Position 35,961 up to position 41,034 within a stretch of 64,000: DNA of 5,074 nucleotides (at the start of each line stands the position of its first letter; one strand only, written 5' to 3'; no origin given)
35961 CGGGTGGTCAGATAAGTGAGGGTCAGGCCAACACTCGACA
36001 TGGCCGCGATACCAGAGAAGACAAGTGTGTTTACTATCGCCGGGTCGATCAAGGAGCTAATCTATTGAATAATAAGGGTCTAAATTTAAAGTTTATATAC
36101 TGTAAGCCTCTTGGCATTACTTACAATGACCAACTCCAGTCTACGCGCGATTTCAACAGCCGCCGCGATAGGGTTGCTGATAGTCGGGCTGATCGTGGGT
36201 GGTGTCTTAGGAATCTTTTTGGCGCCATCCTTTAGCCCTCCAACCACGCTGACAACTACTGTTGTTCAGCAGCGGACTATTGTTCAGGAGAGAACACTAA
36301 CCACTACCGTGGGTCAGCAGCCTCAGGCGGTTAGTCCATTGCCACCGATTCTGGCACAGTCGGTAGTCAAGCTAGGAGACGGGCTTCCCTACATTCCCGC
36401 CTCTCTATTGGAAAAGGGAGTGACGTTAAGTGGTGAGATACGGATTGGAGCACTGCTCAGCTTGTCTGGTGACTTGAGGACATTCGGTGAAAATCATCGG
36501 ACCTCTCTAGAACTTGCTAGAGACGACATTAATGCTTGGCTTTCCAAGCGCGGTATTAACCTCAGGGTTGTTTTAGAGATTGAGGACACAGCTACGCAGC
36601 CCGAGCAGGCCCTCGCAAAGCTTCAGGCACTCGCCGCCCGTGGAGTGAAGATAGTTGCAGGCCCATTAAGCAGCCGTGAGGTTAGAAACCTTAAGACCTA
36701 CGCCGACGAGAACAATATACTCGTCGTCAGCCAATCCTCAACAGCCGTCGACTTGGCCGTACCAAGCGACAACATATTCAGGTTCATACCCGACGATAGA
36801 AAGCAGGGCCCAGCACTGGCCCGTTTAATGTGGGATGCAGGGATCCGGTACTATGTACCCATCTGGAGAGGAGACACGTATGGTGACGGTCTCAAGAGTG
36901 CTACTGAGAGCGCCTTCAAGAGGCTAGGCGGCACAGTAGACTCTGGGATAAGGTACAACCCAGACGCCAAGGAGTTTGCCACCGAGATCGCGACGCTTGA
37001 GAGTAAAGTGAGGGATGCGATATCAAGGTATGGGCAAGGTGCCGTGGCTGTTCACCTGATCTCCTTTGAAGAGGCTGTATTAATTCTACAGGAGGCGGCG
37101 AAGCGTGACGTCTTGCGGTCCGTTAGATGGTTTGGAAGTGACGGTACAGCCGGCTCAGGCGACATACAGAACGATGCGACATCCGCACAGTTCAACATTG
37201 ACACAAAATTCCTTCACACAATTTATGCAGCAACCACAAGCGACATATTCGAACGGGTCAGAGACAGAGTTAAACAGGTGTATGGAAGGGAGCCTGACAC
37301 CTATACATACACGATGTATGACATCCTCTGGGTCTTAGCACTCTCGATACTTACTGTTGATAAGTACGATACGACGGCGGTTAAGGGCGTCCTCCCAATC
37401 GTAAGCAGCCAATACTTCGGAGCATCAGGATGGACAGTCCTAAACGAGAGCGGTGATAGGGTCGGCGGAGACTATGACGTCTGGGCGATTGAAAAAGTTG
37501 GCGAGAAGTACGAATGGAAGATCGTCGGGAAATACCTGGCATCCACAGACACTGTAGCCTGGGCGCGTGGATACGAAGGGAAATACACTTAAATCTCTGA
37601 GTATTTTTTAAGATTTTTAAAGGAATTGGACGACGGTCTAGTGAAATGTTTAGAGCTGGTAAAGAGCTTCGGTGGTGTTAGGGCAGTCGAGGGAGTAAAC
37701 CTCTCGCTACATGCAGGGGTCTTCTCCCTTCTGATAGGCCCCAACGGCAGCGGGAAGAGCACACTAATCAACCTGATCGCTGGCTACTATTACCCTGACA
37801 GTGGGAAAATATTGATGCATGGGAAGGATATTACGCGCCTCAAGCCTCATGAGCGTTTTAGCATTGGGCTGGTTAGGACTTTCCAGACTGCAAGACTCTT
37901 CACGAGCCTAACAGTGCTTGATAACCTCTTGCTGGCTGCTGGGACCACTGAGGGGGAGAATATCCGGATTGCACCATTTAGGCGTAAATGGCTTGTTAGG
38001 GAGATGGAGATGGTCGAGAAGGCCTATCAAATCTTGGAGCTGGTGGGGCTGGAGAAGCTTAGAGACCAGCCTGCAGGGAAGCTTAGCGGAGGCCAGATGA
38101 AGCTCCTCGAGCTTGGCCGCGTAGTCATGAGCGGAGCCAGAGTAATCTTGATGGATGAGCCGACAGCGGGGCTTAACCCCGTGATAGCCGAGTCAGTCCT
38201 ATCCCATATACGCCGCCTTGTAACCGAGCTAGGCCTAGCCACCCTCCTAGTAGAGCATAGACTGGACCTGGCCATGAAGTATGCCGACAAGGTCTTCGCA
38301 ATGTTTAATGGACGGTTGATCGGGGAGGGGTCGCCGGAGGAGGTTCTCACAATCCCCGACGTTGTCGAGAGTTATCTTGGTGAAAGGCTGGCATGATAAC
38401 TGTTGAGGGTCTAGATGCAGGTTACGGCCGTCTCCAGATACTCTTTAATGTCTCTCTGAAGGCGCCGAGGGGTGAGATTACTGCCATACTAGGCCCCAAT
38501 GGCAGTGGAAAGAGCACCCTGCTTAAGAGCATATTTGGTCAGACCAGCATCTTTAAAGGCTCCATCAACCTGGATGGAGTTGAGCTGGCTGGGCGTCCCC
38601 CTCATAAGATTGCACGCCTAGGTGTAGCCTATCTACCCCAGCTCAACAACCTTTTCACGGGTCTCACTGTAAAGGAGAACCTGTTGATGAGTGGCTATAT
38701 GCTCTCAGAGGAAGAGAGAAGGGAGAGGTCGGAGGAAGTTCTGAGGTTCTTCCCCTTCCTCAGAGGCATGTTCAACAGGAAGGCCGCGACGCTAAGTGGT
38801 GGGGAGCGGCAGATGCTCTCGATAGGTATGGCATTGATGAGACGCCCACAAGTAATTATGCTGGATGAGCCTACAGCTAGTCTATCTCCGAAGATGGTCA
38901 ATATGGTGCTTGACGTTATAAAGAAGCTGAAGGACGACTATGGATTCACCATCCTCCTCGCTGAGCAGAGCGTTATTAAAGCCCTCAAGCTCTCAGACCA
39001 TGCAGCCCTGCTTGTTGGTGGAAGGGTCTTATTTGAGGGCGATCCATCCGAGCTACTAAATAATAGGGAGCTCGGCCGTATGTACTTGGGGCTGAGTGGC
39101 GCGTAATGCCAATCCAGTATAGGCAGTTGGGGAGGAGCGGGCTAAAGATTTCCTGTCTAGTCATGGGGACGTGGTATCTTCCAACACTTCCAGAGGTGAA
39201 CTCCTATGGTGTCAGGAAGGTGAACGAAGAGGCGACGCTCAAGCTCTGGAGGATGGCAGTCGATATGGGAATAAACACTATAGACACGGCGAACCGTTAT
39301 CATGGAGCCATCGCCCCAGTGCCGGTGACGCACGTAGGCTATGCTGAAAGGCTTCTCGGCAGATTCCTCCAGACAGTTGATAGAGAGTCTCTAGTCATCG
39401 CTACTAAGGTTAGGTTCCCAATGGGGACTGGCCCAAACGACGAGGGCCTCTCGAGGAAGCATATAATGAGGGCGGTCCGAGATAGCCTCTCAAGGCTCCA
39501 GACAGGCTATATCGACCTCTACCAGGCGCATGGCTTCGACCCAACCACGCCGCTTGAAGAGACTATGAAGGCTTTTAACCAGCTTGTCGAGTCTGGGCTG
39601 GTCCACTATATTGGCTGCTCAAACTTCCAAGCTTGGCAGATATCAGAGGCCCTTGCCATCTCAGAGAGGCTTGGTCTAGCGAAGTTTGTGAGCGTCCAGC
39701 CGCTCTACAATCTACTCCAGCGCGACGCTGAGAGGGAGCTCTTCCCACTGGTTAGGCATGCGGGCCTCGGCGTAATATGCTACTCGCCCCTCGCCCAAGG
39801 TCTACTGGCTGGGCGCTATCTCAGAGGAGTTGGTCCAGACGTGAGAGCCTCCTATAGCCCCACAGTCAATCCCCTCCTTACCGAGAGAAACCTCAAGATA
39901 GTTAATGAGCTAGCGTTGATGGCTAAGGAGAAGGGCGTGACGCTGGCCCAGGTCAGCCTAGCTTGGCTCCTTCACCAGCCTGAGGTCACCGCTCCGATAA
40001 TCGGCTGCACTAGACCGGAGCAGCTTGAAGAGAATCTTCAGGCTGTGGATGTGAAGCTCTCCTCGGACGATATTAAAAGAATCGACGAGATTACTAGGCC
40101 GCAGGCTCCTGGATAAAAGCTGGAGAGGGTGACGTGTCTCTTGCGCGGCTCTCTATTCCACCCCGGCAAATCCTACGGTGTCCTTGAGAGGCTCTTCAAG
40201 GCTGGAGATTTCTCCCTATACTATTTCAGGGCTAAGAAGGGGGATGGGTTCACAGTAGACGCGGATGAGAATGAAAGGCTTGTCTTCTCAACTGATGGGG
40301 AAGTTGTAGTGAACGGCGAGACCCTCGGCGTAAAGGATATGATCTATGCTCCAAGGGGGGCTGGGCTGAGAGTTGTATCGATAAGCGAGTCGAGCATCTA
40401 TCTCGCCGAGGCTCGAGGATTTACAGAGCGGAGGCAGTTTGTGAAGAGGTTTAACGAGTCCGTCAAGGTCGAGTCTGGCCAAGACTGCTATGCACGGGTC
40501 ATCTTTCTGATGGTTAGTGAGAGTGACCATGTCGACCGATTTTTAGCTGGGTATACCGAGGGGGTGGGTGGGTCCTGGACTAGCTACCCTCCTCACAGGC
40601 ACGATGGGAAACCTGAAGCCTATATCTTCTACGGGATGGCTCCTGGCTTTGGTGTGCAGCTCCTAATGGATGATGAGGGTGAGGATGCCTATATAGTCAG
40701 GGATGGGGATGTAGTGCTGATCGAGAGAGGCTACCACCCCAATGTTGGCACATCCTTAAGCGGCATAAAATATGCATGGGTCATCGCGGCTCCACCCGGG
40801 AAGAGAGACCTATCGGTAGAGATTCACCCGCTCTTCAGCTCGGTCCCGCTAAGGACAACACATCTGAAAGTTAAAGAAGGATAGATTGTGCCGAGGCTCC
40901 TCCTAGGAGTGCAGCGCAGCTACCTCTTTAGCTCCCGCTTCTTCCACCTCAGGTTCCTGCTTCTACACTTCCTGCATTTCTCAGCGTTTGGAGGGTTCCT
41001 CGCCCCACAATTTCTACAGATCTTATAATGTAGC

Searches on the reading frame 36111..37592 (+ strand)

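Call 9: search_protein_families(library=pfam, proteins=[window:36111-37592:+], max_evalue=0.001)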
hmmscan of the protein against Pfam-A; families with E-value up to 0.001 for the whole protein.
window:36111-37592:+ (493 aa): 3 families
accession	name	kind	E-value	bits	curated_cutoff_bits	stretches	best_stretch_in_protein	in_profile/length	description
PF01094.35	ANF_receptor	-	1.1e-31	110.6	25.4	1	131-460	4-350/353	Receptor family ligand binding region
PF13458.12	Peripla_BP_6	-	1.8e-26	94.1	31.7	1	109-410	1-290/343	Periplasmic binding protein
PF04348.19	LppC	-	5.3e-06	25.8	28.8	1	111-296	220-396/563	LppC putative lipoprotein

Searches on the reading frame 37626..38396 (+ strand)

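Call 9: search_protein_families(library=pfam, proteins=[window:37626-38396:+], max_evalue=0.001)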
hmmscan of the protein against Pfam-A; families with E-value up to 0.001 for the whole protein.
window:37626-38396:+ (256 aa): 6 families
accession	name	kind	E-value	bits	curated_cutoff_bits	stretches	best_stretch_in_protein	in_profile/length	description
PF00005.33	ABC_tran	-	1.5e-31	110.2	25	1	22-181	2-137/137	ABC transporter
PF13304.12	AAA_21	-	6.5e-07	30.1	27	0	34-51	2-19/304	AAA domain, putative AbiEii toxin, Type IV TA system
PF12399.14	BCA_ABC_TP_C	-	1.7e-06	27.9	25.5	1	230-254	1-25/27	Branched-chain amino acid ATP-binding cassette transporter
PF13555.12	AAA_29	-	0.00016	21.8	27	1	29-48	20-39/61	P-loop containing region of AAA domain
PF13476.12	AAA_23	-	0.00039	21.6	27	1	18-52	7-40/201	AAA domain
PF02463.25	SMC_N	-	0.00042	20.2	40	0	32-51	25-44/220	RecF/RecN/SMC N terminal domain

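Call 19: search_protein_families(library=ncbifam, proteins=[window:37626-38396:+], max_evalue=0.01)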
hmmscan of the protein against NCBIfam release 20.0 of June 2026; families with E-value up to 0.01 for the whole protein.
window:37626-38396:+ (256 aa): 191 families (the best 25 are shown)
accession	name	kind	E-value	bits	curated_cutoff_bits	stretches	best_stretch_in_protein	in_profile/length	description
NF008449.1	PRK11300.1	equivalog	2.6e-57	194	362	1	4-253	4-254/255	high-affinity branched-chain amino acid ABC transporter ATP-binding protein LivG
TIGR03411.1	urea_trans_UrtD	equivalog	1.1e-49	169.3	304.1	1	8-253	5-242/242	urea ABC transporter ATP-binding protein UrtD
TIGR00968.1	3a0106s01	subfamily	2.4e-42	145.1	342.75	1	10-253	5-233/237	sulfate ABC transporter ATP-binding protein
TIGR02315.1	ABC_phnC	equivalog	1.5e-40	139.2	266.1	1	7-240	3-233/243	phosphonate ABC transporter ATP-binding protein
TIGR04406.1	LPS_export_lptB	equivalog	5.4e-40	137.2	240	1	8-254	4-236/239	LPS export ABC transporter ATP-binding protein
TIGR03410.1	urea_trans_UrtE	equivalog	9.9e-40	136.4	285.8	1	10-240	5-219/230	urea ABC transporter ATP-binding subunit UrtE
NF047930.1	ABC_ATP_B6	equivalog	2.1e-39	135.5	670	1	6-241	3-224/510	putative B6 ABC transporter ATP-binding protein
TIGR03265.1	PhnT2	equivalog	5.4e-39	134.4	457.7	1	9-245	8-227/353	putative 2-aminoethylphosphonate ABC transporter ATP-binding protein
TIGR01188.1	drrA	subfamily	1.6e-38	132.7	312.45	1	13-240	1-211/302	daunorubicin resistance ABC transporter, ATP-binding protein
TIGR04521.1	ECF_ATPase_2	equivalog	3e-37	128.2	330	1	19-248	19-240/279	energy-coupling factor transporter ATPase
NF008105.0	PRK10851.1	equivalog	5.3e-35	120.8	502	1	10-245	7-229/362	sulfate/thiosulfate ABC transporter ATP-binding protein CysA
TIGR03864.1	PQQ_ABC_ATP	hypoth_equivalog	1.3e-34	119.7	302.25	1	7-243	3-222/236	ABC transporter, ATP-binding subunit, PQQ-dependent alcohol dehydrogenase system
NF010068.0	PRK13548.1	equivalog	2.3e-34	118.7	261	1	8-247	8-237/261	heme ABC transporter ATP-binding protein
NF040840.2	tungstate_WtpC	equivalog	2.7e-34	119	440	1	21-245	16-223/347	tungstate ABC transporter ATP-binding protein WtpC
NF041861.1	YtfR_transport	equivalog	9.7e-34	116.6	850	1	7-255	3-238/492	galactofuranose ABC transporter, ATP-binding protein YtfR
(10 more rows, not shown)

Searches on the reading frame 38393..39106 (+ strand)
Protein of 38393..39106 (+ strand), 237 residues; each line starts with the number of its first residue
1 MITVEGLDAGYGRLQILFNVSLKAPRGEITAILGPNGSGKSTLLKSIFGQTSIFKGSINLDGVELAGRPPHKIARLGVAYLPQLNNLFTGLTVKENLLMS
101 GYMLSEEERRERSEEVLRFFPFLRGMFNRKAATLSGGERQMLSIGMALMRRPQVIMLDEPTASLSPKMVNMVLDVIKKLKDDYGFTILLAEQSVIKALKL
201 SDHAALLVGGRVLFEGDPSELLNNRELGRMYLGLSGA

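Call 9: search_protein_families(library=pfam, proteins=[window:38393-39106:+], max_evalue=0.001)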
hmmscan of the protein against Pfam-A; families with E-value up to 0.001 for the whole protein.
window:38393-39106:+ (237 aa): 6 families
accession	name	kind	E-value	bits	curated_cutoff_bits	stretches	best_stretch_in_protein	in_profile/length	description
PF00005.33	ABC_tran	-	3.3e-33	115.6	25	1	18-162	2-137/137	ABC transporter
PF13304.12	AAA_21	-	1.8e-12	48.4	27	1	29-118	1-96/304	AAA domain, putative AbiEii toxin, Type IV TA system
PF02463.25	SMC_N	-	2.4e-09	37.4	40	1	27-194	24-201/220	RecF/RecN/SMC N terminal domain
PF13175.12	AAA_15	-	3.1e-05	24.2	32.1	0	19-62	18-62/374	AAA ATPase domain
PF13476.12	AAA_23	-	4e-05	24.8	27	1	16-47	15-39/201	AAA domain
PF13555.12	AAA_29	-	0.00011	22.3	27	1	25-44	21-39/61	P-loop containing region of AAA domain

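Call 19: search_protein_families(library=ncbifam, proteins=[window:38393-39106:+], max_evalue=0.01)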
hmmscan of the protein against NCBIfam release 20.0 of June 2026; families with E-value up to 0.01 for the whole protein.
window:38393-39106:+ (237 aa): 196 families (the best 25 are shown)
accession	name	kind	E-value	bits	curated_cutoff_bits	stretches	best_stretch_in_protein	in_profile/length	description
TIGR03410.1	urea_trans_UrtE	equivalog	2.5e-59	200.5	285.8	1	3-221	2-219/230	urea ABC transporter ATP-binding subunit UrtE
NF008626.0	PRK11614.1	equivalog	3.5e-51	173.9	441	1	1-233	5-236/237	high-affinity branched-chain amino acid ABC transporter ATP-binding protein LivF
TIGR04406.1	LPS_export_lptB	equivalog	9.3e-49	165.9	240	1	2-233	2-234/239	LPS export ABC transporter ATP-binding protein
NF008449.1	PRK11300.1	equivalog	8e-39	133.4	362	1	1-233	5-253/255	high-affinity branched-chain amino acid ABC transporter ATP-binding protein LivG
TIGR01188.1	drrA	subfamily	1.3e-38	133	312.45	1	11-222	3-212/302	daunorubicin resistance ABC transporter, ATP-binding protein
TIGR03411.1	urea_trans_UrtD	equivalog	1.1e-36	126.7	304.1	1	2-233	3-241/242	urea ABC transporter ATP-binding protein UrtD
TIGR02315.1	ABC_phnC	equivalog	2.5e-36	125.3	266.1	1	1-231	1-242/243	phosphonate ABC transporter ATP-binding protein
NF010068.0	PRK13548.1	equivalog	4.8e-36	124.2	261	1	1-231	5-240/261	heme ABC transporter ATP-binding protein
NF008144.0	PRK10895.1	equivalog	6.5e-36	124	381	1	3-233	5-236/241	LPS export ABC transporter ATP-binding protein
NF008039.0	PRK10771.1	equivalog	1.9e-34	119.1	298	1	1-234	1-230/234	thiamine ABC transporter ATP-binding protein ThiQ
TIGR03864.1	PQQ_ABC_ATP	hypoth_equivalog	6.8e-34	117.4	302.25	1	2-226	2-224/236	ABC transporter, ATP-binding subunit, PQQ-dependent alcohol dehydrogenase system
TIGR03873.1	F420-0_ABC_ATP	hypoth_equivalog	3.2e-33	115.1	372.4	1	4-231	4-234/256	putative F420-0 ABC transporter ATP-binding protein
TIGR02142.1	modC_ABC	equivalog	4.7e-33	114.9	285.05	1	18-228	14-226/353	molybdenum ABC transporter ATP-binding protein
NF040840.2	tungstate_WtpC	equivalog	8.3e-33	114.1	440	1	1-223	1-220/347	tungstate ABC transporter ATP-binding protein WtpC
NF033858.1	ABC2_perm_RbbA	equivalog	1.4e-32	112.6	1050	1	2-226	2-229/909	ribosome-associated ATPase/putative transporter RbbA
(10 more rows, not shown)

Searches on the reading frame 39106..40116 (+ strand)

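Call 9: search_protein_families(library=pfam, proteins=[window:39106-40116:+], max_evalue=0.001)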
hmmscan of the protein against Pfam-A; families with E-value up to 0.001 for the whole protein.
window:39106-40116:+ (336 aa): 1 family
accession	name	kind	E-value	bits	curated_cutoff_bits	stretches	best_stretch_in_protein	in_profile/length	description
PF00248.27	Aldo_ket_red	-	1.5e-82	277.4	24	1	18-329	2-289/291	Aldo/keto reductase family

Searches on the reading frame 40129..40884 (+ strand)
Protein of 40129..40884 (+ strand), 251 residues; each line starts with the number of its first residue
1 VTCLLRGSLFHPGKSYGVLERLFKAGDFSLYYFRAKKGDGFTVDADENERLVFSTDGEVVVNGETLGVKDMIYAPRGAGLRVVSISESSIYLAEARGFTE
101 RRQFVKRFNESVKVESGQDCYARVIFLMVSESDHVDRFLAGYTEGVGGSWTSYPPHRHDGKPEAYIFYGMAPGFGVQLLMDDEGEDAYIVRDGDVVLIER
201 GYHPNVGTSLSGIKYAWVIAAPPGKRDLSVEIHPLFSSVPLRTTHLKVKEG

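Call 9: search_protein_families(library=pfam, proteins=[window:40129-40884:+], max_evalue=0.001)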
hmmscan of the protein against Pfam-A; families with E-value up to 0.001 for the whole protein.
window:40129-40884:+ (251 aa): 1 family
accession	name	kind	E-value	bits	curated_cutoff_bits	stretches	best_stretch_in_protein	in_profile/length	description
PF04962.18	KduI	-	5.8e-24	85.3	23.9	1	33-231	33-254/262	KduI/IolB family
